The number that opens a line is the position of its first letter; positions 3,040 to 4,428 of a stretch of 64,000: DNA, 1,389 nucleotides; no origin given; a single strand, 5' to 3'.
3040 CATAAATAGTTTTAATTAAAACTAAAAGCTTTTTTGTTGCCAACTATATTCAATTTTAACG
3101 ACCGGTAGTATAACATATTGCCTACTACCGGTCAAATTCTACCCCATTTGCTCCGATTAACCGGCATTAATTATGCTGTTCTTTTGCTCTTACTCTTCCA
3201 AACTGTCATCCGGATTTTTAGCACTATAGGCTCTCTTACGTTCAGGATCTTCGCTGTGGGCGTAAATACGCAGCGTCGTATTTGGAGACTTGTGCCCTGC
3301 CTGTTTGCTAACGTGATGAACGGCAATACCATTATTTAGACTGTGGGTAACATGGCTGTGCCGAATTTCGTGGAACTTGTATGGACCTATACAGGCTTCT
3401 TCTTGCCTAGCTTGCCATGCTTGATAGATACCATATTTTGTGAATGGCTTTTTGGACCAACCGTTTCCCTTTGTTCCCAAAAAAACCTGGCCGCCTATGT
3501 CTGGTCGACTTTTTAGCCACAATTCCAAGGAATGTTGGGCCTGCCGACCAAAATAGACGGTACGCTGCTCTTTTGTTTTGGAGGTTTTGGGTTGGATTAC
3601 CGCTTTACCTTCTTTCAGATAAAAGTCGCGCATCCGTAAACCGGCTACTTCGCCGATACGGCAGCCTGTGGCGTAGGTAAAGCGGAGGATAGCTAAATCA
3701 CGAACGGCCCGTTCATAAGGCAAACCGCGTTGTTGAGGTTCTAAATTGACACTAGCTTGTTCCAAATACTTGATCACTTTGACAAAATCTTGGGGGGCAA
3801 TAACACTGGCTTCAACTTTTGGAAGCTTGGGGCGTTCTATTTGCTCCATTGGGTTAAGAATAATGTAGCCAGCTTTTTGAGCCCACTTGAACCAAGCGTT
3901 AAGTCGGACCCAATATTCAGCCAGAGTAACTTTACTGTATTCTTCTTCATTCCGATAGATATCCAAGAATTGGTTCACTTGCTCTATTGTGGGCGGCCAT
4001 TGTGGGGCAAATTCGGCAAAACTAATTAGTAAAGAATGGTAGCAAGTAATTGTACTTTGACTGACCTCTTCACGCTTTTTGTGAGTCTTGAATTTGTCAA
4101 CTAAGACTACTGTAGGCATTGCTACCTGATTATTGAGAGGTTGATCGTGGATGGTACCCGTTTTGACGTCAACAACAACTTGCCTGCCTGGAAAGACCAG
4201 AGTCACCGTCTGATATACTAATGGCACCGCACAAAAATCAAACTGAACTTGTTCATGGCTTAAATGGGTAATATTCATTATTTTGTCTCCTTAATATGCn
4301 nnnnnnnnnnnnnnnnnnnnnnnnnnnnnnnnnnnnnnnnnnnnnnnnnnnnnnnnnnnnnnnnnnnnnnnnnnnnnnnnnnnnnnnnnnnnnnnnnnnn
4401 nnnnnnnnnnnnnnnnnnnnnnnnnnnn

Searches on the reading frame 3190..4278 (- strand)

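Call 106: search_protein_families(library=pfam, proteins=[window:3190-4278:-], max_evalue=0.001)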
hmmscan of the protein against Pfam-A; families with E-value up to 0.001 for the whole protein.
window:3190-4278:- (362 aa): 4 families
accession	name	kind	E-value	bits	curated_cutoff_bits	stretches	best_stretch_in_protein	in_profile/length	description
PF00589.27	Phage_integrase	-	4.6e-26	92.1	27.1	1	191-344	21-170/172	Phage integrase family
PF02899.23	Phage_int_SAM_1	-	2.6e-06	28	22.3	0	101-137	1-37/83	Phage integrase, N-terminal SAM-like domain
PF13495.12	Phage_int_SAM_4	-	2.3e-05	25.1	27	1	59-134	1-79/85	Phage integrase, N-terminal SAM-like domain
PF13102.12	Phage_int_SAM_5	-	6.7e-05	23.6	22.3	1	66-144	11-93/98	Phage integrase SAM-like domain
